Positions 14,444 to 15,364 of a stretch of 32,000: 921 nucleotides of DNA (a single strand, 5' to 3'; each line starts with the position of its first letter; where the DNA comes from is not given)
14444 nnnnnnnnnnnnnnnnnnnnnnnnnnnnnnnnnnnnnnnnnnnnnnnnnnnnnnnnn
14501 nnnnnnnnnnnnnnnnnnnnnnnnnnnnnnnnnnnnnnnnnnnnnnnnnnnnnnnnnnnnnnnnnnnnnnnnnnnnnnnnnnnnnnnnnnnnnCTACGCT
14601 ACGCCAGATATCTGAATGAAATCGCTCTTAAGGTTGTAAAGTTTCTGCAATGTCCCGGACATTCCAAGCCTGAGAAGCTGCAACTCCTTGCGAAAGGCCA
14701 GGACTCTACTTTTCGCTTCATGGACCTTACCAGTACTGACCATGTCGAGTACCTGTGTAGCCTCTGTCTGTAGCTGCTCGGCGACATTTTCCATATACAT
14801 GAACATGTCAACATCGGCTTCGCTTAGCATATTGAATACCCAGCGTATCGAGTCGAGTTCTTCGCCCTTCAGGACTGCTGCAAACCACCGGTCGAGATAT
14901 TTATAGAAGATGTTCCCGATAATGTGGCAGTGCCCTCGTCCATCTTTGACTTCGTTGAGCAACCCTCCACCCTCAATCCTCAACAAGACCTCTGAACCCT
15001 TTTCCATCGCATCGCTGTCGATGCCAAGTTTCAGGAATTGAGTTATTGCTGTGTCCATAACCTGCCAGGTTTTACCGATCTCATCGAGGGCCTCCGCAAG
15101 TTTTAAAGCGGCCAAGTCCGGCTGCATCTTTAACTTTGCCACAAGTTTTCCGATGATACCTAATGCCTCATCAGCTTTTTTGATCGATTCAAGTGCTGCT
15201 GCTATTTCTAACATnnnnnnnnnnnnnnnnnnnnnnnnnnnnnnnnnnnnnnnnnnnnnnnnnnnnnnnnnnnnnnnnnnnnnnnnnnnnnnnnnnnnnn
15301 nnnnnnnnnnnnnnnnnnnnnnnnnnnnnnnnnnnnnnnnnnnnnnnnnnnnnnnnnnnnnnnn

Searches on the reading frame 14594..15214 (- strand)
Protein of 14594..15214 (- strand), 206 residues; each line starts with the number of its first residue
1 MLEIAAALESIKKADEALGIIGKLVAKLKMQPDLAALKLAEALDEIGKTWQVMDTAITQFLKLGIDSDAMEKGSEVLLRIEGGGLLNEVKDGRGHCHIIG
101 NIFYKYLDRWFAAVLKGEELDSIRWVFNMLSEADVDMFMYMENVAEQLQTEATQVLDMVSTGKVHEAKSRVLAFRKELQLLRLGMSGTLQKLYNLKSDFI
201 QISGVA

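Call 18: search_protein_families(library=pfam, proteins=[window:14594-15214:-], max_evalue=0.01)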
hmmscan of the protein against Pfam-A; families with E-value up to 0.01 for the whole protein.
window:14594-15214:- (206 aa): 0 families

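Call 24: find_encoding_contigs(protein=window:14594-15214:-, flank=6000, max_places=8)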
Protein window:14594-15214:- (206 aa): 2 contigs read that carry it; 2 places shown.
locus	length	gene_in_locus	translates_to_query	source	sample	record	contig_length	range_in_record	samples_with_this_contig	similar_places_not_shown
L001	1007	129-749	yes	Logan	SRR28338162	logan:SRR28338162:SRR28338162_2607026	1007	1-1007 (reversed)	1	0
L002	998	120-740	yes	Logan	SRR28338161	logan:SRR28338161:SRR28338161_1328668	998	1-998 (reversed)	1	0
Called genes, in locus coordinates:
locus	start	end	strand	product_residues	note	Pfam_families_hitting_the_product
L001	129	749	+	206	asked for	-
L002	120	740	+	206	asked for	-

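Call 51: search_protein_families(library=ncbifam, proteins=[window:14594-15214:-], max_evalue=0.001)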
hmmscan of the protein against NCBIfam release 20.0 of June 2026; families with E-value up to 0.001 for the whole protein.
window:14594-15214:- (206 aa): 0 families

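Call 56: find_homologous_proteins(query=window:14594-15214:-, max_evalue=0.001)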
Query window:14594-15214:- (206 aa): 36 proteins with E <= 0.001 among 396 candidates.
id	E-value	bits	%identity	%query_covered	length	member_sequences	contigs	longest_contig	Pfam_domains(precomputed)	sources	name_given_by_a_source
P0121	4.1e-126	436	100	100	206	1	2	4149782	-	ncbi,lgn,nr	ncbi:MAG: hypothetical protein MRK01_03800 [Candidatus Scalindua sp.]|nr:hypothetical protein [Candi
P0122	2.2e-117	408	95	100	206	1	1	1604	-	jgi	jgi:hypothetical protein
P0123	3.1e-114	397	91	100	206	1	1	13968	-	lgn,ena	-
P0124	5.9e-113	393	92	100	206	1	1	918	-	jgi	jgi:hypothetical protein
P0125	1.7e-110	385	89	100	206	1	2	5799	-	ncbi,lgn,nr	ncbi:MAG: hypothetical protein NPIRA01_40690 [Nitrospirales bacterium]|nr:MAG: hypothetical protein 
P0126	3.3e-109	381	92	96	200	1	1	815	-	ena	-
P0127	1.2e-107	376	88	100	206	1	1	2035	-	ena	-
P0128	5.9e-99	347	81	100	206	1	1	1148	-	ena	-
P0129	2.6e-97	342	79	100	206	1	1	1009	-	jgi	jgi:hypothetical protein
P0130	7.5e-91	321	76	99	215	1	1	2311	-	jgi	jgi:hypothetical protein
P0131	7.7e-90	318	75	100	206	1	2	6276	-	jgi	jgi:hypothetical protein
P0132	1.3e-86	307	72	100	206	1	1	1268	-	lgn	-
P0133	3.7e-85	302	71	100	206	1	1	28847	-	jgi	jgi:hypothetical protein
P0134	1.1e-83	298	72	100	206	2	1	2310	-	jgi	-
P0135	4.0e-81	289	67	100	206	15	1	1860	-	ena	-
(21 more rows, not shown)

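Call 57: find_encoding_contigs(protein=P0123, flank=5000, max_places=2)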
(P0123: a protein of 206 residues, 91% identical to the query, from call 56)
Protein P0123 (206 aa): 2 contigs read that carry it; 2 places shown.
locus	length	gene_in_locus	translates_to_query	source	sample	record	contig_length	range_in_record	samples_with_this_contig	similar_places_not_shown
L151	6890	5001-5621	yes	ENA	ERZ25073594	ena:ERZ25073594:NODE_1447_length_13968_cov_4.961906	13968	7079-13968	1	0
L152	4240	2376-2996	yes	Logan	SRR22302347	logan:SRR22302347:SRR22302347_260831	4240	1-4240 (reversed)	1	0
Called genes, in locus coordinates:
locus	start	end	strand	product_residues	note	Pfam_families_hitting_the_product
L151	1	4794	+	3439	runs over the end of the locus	PF03538:VRP1, PF07691:PA14, PF20220:ABC_toxin_N, PF18413:Neuraminidase, PF18276:TcA_TcB_BD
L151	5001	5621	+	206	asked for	-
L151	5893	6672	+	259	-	-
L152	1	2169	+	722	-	?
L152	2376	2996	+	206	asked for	-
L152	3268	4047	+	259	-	-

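Call 58: find_encoding_contigs(protein=P0125, flank=5000, max_places=2)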
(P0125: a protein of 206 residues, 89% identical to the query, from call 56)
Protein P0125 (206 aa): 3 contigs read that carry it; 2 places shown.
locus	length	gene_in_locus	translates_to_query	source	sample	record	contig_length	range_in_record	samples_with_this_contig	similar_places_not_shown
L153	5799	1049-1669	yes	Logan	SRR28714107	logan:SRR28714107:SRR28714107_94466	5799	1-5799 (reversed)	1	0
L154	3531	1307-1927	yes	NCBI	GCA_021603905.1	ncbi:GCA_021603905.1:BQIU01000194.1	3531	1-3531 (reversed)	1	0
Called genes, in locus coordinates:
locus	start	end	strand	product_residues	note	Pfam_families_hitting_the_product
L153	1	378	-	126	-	?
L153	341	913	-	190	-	PF00717:Peptidase_S24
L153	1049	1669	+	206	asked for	-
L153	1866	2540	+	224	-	PF02586:SRAP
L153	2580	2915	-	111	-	-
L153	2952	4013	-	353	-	PF17989:ALP_N, PF21522:MreB-like_C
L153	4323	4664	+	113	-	-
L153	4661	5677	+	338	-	PF02601:Exonuc_VII_L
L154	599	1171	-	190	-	PF00717:Peptidase_S24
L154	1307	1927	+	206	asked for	-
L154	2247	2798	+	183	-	PF02586:SRAP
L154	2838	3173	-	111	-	-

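Call 59: find_encoding_contigs(protein=P0133, flank=5000, max_places=2)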
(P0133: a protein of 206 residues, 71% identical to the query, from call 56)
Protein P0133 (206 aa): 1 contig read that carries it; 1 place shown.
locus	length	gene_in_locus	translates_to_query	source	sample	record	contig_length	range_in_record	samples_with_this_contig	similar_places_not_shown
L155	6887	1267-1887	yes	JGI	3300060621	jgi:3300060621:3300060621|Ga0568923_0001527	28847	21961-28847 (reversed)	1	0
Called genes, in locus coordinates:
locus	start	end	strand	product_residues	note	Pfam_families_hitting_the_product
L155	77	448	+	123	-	PF03992:ABM (weak)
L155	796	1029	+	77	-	-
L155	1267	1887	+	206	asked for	-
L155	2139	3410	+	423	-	-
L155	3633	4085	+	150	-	PF12158:DUF3592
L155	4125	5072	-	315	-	PF00294:PfkB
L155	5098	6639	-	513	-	PF00370:FGGY_N, PF02782:FGGY_C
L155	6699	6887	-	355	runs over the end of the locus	PF14486:DUF4432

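Call 60: find_encoding_contigs(protein=P0131, flank=5000, max_places=2)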
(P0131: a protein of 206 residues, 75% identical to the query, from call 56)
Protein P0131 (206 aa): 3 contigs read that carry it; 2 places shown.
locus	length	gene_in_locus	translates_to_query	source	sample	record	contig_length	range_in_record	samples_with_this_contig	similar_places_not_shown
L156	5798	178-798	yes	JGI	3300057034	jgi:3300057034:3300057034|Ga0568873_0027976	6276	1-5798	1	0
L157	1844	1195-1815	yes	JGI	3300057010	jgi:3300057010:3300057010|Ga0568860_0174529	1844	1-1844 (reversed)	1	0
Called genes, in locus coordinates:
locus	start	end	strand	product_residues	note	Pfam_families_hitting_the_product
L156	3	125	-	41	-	?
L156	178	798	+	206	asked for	-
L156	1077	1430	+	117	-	-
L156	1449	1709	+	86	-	-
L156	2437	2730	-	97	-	-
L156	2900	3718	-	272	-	PF25199:nSTAND_NTPase5 (faint), PF05621:TniB (weak), PF13191:AAA_16, PF13401:AAA_22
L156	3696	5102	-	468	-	PF13565:HTH_32 (faint), PF00665:rve, PF09299:Mu-transpos_C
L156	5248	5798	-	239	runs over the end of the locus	PF20020:DUF6431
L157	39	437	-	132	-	-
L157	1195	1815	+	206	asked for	-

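Call 92: predict_structure(alignment_id=A7)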
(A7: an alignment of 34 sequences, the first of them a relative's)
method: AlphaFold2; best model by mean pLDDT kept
length: 206 residues; sequences in the alignment: 34
mean_pLDDT: 89.1   pTM: 0.84
mean pLDDT of the five models: 89.1, 82.3, 81.9, 79.7, 78.7
residues with pLDDT >= 90: 119; 70-90: 80; 50-70: 7; < 50: 0
segments of 3 or more residues with pLDDT < 50: none
pLDDT, mean of each block of 10 residues (from residue 1): 91 92 79 80 90 95 88 80 93 88 87 90 92 84 95 92 93 95 94 91 77
secondary structure, 60 per line:
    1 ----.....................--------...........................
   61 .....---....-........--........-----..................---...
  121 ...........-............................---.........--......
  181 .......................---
elements in order: H5-25 H34-65 H69-72 H74-81 H84-91 H97-114 H118-131 H133-160 H164-172 H175-203

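Call 94: fold_search(model_id=the predicted structure, library=pdb)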
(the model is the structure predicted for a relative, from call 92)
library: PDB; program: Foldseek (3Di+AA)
matches with E <= 10: 460; with E <= 0.001: 0
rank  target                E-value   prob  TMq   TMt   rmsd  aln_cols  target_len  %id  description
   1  8r5s_G                1.4e-01  0.21  0.18  0.16  20.0       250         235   13  t113 - De-novo designed soluble homotetramer (released 2024-11-27)
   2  8r5s_A                1.6e-01  0.18  0.17  0.16  20.0       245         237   14  t113 - De-novo designed soluble homotetramer (released 2024-11-27)
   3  4tql_B                1.7e-01  0.13  0.15  0.14  28.2       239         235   15  Computationally designed three helix bundle (released 2014-10-15)
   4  8ii8                  1.9e-01  0.82  0.37  0.35   9.6       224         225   13  X-ray crystal structure of pink-colored protein from Pleurotus salmoneostramineus in complex with natural chromophore (released 2024-08-14)
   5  7xge_C                2.0e-01  0.91  0.36  0.42   7.2       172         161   13  Crystal structure of MCL-1 in complex with computationally designed inhibitor protein (released 2022-07-20)
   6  4uos                  2.0e-01  0.63  0.30  0.32  11.2       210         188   13  Thermodynamic hyperstability in parametrically designed helical bundles (released 2014-11-05)
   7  8r5s_D                2.0e-01  0.16  0.17  0.16  19.8       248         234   13  t113 - De-novo designed soluble homotetramer (released 2024-11-27)
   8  4tql_A                2.1e-01  0.14  0.18  0.16  29.6       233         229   16  Computationally designed three helix bundle (released 2014-10-15)
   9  8r5s_E                2.6e-01  0.14  0.15  0.15  19.3       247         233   13  t113 - De-novo designed soluble homotetramer (released 2024-11-27)
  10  7xgg_A                2.9e-01  0.87  0.36  0.41   7.5       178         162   13  Crystal structure of BCL-xL in complex with computationally designed inhibitor protein (released 2022-07-20)
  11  7xge_E                2.9e-01  0.51  0.25  0.29   9.3       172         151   14  Crystal structure of MCL-1 in complex with computationally designed inhibitor protein (released 2022-07-20)
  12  7xge_G                3.5e-01  0.85  0.36  0.43   7.6       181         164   13  Crystal structure of MCL-1 in complex with computationally designed inhibitor protein (released 2022-07-20)
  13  8f7n                  3.7e-01  0.16  0.20  0.13  30.6       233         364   15  Crystal structure of chemoreceptor McpZ ligand sensing domain (released 2023-07-05)
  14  6twn_B                4.2e-01  0.11  0.17  0.12  28.5       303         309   12  Crystal structure of Talin1 R7R8 in complex with CDK1 (206-223) (released 2021-05-12)
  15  6hfb_D                4.4e-01  0.20  0.26  0.14  17.9       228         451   13  Outward-facing conformation of a multidrug resistance MATE family transporter of the MOP superfamily. (released 2019-06-12)
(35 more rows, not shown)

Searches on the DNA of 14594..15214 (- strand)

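Call 61: search_with_rna_model(model_id=R1, sources=[L151, L152, L153, L154, L155, L156, L157], filters=off, max_evalue=1, show_alignments=4)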
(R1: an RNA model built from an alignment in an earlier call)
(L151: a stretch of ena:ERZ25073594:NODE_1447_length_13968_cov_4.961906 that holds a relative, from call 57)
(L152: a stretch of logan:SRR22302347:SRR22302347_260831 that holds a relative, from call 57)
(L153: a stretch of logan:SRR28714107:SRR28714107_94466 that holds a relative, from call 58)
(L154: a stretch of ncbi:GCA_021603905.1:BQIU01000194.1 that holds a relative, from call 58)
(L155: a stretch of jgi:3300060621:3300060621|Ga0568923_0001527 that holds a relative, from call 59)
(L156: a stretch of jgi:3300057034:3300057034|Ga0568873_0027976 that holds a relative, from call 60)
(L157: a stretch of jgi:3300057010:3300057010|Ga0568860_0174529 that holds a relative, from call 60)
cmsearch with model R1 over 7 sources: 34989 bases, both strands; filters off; matches with E-value up to 1: 2.
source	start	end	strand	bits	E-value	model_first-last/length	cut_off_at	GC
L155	3443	3500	+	50.9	1.3e-12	1-72/72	no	0.69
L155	2145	2229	+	11.8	0.91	1-72/72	no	0.6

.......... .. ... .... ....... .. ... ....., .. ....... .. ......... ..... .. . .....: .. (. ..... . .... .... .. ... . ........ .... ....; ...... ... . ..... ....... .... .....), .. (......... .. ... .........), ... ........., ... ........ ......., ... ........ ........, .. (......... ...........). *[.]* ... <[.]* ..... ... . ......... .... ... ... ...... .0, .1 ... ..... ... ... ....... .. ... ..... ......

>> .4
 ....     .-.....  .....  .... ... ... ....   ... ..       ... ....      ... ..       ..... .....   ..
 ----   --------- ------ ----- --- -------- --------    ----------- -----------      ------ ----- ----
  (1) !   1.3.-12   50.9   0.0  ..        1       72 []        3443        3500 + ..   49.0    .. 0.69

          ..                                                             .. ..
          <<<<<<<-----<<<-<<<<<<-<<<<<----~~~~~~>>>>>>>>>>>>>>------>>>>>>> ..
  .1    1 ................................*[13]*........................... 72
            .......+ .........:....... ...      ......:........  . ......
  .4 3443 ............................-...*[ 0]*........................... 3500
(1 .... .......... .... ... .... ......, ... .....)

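Call 80: search_with_rna_model(model_id=R1, source=L156, start=790, end=1080, filters=off, max_evalue=10, show_alignments=1)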
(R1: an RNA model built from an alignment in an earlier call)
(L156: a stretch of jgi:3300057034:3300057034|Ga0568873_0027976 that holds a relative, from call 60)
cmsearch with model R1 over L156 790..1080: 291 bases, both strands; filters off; matches with E-value up to 10: 2.
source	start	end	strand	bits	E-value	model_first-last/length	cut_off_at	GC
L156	846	956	+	11.1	0.013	12-65/72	no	0.64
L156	966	972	-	2.8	4.3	34-40/72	no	0.71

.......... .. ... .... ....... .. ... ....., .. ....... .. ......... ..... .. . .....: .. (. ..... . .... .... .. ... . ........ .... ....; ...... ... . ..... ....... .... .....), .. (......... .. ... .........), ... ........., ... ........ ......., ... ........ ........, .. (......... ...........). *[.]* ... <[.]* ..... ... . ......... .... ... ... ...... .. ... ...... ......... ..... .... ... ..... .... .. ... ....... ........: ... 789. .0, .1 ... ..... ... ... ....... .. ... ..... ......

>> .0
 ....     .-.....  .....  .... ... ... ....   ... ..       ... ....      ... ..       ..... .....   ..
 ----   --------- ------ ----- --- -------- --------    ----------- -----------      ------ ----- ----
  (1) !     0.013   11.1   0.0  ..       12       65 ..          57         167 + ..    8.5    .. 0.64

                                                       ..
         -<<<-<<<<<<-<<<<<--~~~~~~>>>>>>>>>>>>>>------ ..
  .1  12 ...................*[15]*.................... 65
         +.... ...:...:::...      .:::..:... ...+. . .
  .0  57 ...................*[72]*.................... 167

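Call 81: search_with_rna_model(model_id=R1, source=L155, start=1880, end=2145, filters=off, max_evalue=10, show_alignments=1)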
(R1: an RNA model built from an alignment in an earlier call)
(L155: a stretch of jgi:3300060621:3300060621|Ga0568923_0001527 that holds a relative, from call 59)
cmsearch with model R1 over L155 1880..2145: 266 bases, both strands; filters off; matches with E-value up to 10: 4.
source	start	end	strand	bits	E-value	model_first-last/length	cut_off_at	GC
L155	2009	2111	+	9.2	0.044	13-60/72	no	0.65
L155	1901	1989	-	6.2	0.35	1-72/72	no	0.54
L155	2034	2076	-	6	0.42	1-72/72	no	0.56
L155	1953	1961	+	5.9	0.44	34-42/72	no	0.67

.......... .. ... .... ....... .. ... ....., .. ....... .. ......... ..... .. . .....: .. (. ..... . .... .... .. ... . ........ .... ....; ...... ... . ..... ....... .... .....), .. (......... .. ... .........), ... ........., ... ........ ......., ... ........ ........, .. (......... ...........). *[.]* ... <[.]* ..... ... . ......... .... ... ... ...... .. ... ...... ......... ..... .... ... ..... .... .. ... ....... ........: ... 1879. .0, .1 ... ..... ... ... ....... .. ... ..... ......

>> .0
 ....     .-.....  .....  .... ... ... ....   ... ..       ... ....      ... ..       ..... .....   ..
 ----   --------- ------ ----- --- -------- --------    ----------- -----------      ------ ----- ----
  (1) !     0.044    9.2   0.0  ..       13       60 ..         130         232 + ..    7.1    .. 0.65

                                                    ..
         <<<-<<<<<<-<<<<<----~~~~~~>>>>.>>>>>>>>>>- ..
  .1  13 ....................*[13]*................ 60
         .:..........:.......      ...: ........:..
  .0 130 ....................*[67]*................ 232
